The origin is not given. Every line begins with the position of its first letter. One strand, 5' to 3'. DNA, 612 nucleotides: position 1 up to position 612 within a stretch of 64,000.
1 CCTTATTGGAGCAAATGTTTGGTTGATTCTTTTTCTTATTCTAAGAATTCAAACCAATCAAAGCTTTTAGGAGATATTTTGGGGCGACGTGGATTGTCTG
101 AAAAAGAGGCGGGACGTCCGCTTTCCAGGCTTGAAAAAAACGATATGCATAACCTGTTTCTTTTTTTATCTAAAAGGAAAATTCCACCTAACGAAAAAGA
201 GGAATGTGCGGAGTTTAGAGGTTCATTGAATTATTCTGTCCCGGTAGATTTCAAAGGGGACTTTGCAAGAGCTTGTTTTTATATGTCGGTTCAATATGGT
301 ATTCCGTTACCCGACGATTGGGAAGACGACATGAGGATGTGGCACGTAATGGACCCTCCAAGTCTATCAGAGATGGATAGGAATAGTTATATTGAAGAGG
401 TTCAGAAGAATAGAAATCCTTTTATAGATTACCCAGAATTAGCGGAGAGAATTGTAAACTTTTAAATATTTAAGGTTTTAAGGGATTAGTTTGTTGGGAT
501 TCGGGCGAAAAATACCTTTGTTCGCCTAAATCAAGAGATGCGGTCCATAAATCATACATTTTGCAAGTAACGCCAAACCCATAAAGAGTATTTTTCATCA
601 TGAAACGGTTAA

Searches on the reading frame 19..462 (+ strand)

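Call 45: search_protein_families(library=pfam, proteins=[window:19-462:+], max_evalue=0.01)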
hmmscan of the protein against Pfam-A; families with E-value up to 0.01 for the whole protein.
window:19-462:+ (148 aa): 1 family
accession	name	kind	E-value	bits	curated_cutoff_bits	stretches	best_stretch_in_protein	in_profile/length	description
PF04231.19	Endonuclease_1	-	1.3e-13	51.7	25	2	105-140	200-235/235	Endonuclease I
